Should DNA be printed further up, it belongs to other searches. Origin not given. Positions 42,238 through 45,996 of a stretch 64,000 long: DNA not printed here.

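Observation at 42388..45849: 1153-aa DinG/XPD-like helicase fused to a PD-(D/E)xK-like nuclease, placed directly upstream of C5-MTase/endonuclease genes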

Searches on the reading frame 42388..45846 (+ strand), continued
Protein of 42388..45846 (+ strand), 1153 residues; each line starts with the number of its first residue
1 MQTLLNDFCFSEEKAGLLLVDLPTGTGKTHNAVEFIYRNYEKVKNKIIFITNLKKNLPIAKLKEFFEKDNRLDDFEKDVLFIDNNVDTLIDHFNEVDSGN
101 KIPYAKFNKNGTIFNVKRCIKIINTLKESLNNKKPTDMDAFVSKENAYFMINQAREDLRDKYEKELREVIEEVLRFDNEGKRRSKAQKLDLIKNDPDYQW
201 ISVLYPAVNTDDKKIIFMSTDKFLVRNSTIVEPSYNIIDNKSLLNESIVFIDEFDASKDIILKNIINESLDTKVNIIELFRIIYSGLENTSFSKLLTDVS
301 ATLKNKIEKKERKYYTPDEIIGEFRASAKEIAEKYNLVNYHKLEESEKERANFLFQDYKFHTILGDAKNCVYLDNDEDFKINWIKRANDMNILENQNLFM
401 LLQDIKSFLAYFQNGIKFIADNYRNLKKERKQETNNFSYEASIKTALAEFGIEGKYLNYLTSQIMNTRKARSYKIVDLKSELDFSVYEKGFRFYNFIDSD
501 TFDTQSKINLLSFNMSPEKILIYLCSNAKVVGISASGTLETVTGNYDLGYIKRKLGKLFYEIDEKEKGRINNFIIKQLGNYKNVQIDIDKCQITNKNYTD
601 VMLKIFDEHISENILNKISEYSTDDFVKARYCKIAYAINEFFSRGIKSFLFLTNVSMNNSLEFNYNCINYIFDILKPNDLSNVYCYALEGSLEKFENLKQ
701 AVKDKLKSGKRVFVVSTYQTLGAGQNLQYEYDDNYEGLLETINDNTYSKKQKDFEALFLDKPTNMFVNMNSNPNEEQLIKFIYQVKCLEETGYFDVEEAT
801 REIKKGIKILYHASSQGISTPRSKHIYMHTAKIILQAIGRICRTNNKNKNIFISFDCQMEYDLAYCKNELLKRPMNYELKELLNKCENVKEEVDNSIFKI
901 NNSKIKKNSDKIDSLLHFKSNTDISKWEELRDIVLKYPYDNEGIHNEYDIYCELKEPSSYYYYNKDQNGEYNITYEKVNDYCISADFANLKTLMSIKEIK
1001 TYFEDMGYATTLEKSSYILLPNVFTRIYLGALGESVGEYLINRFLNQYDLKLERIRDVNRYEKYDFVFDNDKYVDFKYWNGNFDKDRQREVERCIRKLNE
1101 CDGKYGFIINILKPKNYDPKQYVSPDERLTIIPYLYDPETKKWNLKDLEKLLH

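Call 10: find_encoding_contigs(protein=P0001, flank=10000, max_places=3)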
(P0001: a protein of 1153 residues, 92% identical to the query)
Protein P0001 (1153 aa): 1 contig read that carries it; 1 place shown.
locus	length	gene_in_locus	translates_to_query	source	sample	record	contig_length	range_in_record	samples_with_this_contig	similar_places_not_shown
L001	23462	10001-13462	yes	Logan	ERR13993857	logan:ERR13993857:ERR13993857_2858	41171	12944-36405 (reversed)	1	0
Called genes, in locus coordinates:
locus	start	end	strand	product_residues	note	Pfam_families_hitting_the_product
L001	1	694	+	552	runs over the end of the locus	PF02384:N6_Mtase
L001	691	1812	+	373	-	-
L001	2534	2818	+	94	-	-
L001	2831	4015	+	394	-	PF14386:DUF4417, PF14206:Cys_rich_CPCC (weak)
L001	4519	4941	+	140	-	-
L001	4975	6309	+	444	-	PF18862:ApeA_NTD1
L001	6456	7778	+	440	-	-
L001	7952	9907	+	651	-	PF00078:RVT_1 (weak)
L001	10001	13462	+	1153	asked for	-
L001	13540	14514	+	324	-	PF00145:DNA_methylase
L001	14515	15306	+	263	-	-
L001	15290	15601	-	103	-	-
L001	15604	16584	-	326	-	PF00145:DNA_methylase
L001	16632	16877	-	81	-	-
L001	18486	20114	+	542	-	PF00239:Resolvase, PF07508:Recombinase, PF13408:Zn_ribbon_recom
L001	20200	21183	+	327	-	PF01972:SDH_protease, PF25145:NfeD1b_N (weak), PF00574:CLP_protease (weak)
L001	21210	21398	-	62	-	-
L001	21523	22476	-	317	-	PF09556:RE_HaeIII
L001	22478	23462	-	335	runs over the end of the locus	PF00145:DNA_methylase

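Call 11: search_solved_structures(query=L001:7952-9904:+, max_evalue=1, show_alignments=0)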
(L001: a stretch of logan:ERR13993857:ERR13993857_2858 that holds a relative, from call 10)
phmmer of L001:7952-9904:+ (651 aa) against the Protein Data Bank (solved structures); distinct sequences matched with E-value up to 1: 4.
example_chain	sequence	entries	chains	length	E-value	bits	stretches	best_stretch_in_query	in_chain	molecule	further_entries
9z6y_H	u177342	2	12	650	4.3e-32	114.7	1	4-615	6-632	Drt3b reverse transcriptase protein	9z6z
26cz_A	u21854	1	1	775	4.1e-31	111.5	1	5-332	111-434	Small ubiquitin-related modifier,RNA-directed DNA polymerase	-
9wy8_A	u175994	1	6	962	2.5e-11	46.1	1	122-351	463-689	Maltose/maltodextrin-binding periplasmic protein,Reverse transcriptase domain-containing p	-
9eh1_V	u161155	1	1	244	0.052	15.3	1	476-545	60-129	RNA polymerase II-associated factor 1 homolog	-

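Call 18: find_related_loci(query=A2, collection=genome_contigs, flank=10000)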
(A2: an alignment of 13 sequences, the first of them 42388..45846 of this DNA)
Query A2 (1153 aa) in genome_contigs; peptide patterns used: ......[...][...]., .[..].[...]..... (x = any residue, [..] = any of these).
334 stretches matched a pattern; 326 encode a relative of the query (tblastn E <= 1e-3); the best 80 are kept; 80 distinct loci.
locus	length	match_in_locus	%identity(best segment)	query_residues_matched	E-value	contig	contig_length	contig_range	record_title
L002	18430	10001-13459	96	1-1153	0e+0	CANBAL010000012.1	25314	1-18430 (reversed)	MAG TPA_asm: uncultured Clostridia bacterium isolate SRR15322609_bin.15_metawrap_v1.3_MAG genome assembly, contig: NODE.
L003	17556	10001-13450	74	1-1152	0e+0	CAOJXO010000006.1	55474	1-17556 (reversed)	MAG TPA_asm: uncultured Firmicutes bacterium isolate SRR15604611_bin.41_metawrap_v1.3_MAG genome assembly, contig: NODE.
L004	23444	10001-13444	66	1-1151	0e+0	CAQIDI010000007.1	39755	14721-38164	MAG TPA_asm: uncultured Eubacteriales bacterium isolate MGBC117996 genome assembly, contig: MGBC117996.7, whole genome s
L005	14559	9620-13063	65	1-1151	0e+0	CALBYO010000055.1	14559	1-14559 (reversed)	MAG TPA_asm: uncultured Firmicutes bacterium isolate SRR1747063_bin.14_CONCOCT_v1.1_MAG genome assembly, contig: ERZ8082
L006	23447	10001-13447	66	1-1152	0e+0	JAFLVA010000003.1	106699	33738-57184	MAG: Erysipelotrichales bacterium isolate HAN093 Seq3, whole genome shotgun sequence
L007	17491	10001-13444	66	1-1152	0e+0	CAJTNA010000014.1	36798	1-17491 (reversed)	MAG TPA_asm: uncultured Christensenella sp. isolate MGBC104832 genome assembly, contig: MGBC104832.14, whole genome shot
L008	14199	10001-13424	78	1-1145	0e+0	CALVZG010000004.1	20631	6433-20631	MAG: uncultured Clostridia bacterium isolate E03__bin18 genome assembly, contig: E03__k127_2228326, whole genome shotgun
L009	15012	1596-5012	55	1-1144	0e+0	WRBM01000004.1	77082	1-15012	MAG: Erysipelotrichales bacterium isolate Lab288P1bin79 Ga0131853_10000429, whole genome shotgun sequence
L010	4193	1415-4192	62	1-929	0e+0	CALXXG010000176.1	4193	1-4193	MAG: uncultured Rickettsiales bacterium isolate E02__bin32 genome assembly, contig: E02__k127_6898064, whole genome shot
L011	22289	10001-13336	41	1-1144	0e+0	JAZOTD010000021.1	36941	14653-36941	MAG: Clostridia bacterium isolate T1900045541_YK20190235.MAGScoT_cleanbin_000034 SGB_7808_k141_2165880, whole genome sho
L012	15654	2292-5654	40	1-1152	0e+0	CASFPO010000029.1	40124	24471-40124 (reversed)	uncultured Firmicutes bacterium isolate SI.O36.metabat-bins.110 genome assembly, contig: SI.O36.metabat-bins.110.fa_k141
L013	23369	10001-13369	40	1-1153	0e+0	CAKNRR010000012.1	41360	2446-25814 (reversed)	MAG TPA_asm: uncultured Clostridia bacterium isolate ERR3414588_bin.31_metaWRAP_v1.1_MAG genome assembly, contig: NODE_1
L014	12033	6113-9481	40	1-1153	0e+0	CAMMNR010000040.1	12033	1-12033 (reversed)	MAG: uncultured Clostridium sp. isolate ERR4968678_bin.68_MetaWRAP_v1.1_MAG genome assembly, contig: NODE_3261_length_12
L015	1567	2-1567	68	210-732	0e+0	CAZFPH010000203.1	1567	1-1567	MAG TPA_asm: uncultured Lachnospiraceae bacterium isolate SRP315200_co1_290 genome assembly, contig: NODE_215312_length_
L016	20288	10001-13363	40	1-1152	0e+0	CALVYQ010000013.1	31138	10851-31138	MAG: uncultured Clostridia bacterium isolate BRZ_GB__bin77 genome assembly, contig: BRZ_GB__NODE_2081_length_31138_cov_1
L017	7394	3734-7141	36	1-1153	0e+0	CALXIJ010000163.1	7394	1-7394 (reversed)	MAG: uncultured Pygmaiobacter sp. isolate E0_RM__bin206 genome assembly, contig: E0_RM__k127_756911, whole genome shotgu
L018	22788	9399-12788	37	1-1151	0e+0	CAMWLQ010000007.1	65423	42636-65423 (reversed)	MAG TPA_asm: uncultured Clostridia bacterium isolate SRR14411336_bin.15_metawrap_v1.3_MAG genome assembly, contig: NODE.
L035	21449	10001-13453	31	1-1153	3e-164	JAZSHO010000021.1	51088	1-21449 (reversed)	MAG: Faecousia sp. isolate T1900044574_TS20190040.MAGScoT_cleanbin_000061 SGB_481_k141_841657, whole genome shotgun sequ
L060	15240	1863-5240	32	1-1136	7e-151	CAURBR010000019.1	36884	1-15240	MAG TPA_asm: uncultured Streptococcus sp. isolate ERR9968876_bin.4_MetaWRAP_v1.3_MAG genome assembly, contig: ERZ2161568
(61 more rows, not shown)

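Call 23: search_solved_structures(query=L060:5306-7303:+, max_evalue=0.01)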
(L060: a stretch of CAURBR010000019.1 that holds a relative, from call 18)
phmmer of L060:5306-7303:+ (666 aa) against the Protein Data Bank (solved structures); distinct sequences matched with E-value up to 0.01: 4.
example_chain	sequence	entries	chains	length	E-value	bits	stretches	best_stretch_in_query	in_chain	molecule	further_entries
9iw3_A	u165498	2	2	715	1.5e-12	50.2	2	103-375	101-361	DdmE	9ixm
8u0j_A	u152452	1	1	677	1.4e-07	33.7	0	211-395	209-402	DdmE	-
8u3k_E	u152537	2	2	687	1.5e-07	33.6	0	211-395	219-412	DdmE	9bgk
9ezy_B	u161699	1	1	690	1.5e-07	33.6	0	211-395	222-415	Vibrio cholerae DdmE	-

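Call 25: find_encoding_contigs(protein=P0007, flank=7000, max_places=2)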
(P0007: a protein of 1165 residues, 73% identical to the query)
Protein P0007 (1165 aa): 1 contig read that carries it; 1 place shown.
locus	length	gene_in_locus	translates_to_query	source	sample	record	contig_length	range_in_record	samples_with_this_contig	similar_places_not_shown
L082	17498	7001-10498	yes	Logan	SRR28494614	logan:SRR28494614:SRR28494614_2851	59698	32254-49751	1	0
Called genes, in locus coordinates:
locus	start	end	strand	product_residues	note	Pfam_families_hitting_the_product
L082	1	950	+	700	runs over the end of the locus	PF01926:MMR_HSR1, PF02421:FeoB_N, PF04548:AIG1 (faint), PF09439:SRPRB (faint), PF07670:Gate, PF07664:FeoB_C, PF07670:Gate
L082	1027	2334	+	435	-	PF00009:GTP_EFTU, PF01926:MMR_HSR1, PF02421:FeoB_N, PF04548:AIG1 (weak), PF00009:GTP_EFTU, PF01926:MMR_HSR1, PF02421:FeoB_N, PF14714:KH_dom-like, +5 more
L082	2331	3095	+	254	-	PF02660:G3P_acyltransf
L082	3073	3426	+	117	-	PF04237:YjbR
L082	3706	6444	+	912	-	PF00580:UvrD-helicase (weak), PF01443:Viral_helicase1 (faint), PF09848:SLFN-g3_helicase (weak), PF13086:AAA_11, PF13245:AAA_19, PF13604:AAA_30 (weak), PF13087:AAA_12, PF10881:DUF2726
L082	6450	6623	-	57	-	-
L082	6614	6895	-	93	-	-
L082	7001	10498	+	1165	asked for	PF04851:ResIII (weak)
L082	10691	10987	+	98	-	PF01381:HTH_3, PF13443:HTH_26 (weak)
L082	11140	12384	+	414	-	PF01381:HTH_3 (weak), PF12844:HTH_19 (faint), PF00145:DNA_methylase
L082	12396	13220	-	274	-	PF09520:HinfI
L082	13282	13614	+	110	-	PF04266:ASCH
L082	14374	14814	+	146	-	-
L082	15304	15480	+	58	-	-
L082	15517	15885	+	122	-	PF14659:Phage_int_SAM_3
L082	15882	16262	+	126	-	-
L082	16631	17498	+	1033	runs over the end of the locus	PF13289:SIR2_2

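Call 26: find_encoding_contigs(protein=P0009, flank=7000, max_places=3)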
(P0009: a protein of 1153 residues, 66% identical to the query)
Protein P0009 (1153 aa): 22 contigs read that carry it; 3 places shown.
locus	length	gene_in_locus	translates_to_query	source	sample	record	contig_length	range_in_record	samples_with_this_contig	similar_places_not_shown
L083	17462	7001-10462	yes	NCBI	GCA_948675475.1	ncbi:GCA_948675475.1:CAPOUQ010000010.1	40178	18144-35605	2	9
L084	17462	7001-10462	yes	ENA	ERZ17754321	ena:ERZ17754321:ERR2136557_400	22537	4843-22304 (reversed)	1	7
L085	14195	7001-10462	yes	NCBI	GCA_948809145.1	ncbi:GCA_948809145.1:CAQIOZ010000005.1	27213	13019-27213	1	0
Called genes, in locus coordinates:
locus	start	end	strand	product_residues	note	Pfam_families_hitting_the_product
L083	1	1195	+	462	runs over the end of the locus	PF00890:FAD_binding_2 (faint), PF01134:GIDA (faint), PF01266:DAO (weak), PF01946:Thi4 (weak), PF03486:HI0933_like (weak), PF05834:Lycopene_cycl (weak), PF07992:Pyr_redox_2 (weak), PF21688:FAD-depend_C, +1 more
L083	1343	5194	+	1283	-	PF13195:DUF4011 (weak), PF00580:UvrD-helicase (weak), PF13086:AAA_11, PF13245:AAA_19 (faint), PF13086:AAA_11 (weak), PF13087:AAA_12, PF18741:MTES_1575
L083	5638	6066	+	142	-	-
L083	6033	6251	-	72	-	-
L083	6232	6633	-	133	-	-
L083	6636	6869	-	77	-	-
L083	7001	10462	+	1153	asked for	-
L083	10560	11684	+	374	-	-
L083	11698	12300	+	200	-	PF09504:RE_Bsp6I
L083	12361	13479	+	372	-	PF00145:DNA_methylase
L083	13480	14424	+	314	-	PF00145:DNA_methylase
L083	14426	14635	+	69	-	PF04266:ASCH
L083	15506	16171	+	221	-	-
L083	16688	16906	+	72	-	-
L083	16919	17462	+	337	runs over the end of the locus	PF14659:Phage_int_SAM_3, PF00589:Phage_integrase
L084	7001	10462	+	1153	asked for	-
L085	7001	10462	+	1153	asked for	-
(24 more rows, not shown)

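Call 27: find_encoding_contigs(protein=P0017, flank=7000, max_places=2)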
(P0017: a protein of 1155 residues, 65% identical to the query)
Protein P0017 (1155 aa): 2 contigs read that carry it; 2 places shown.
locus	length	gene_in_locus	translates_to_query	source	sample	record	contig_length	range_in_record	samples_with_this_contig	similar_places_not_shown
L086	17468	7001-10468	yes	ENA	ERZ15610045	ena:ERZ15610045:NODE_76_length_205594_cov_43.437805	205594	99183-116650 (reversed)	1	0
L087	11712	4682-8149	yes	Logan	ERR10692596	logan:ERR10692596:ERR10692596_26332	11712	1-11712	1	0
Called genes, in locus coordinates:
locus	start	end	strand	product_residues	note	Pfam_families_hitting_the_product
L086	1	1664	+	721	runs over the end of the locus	PF07591:PT-HINT, PF15636:Tox-GHH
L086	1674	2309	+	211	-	-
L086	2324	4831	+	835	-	PF00005:ABC_tran, PF02463:SMC_N (weak), PF13304:AAA_21 (faint), PF02687:FtsX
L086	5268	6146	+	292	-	PF14022:DUF4238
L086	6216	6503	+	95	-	-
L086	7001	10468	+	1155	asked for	-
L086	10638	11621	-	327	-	PF07523:Big_3 (weak)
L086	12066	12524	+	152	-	-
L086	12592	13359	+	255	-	PF03575:Peptidase_S51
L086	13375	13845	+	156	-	-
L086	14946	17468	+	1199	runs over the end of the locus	PF19789:DUF6273, PF09471:Peptidase_M64, PF18998:Flg_new_2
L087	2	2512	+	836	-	?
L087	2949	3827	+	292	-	PF14022:DUF4238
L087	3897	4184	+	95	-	-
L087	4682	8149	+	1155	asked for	-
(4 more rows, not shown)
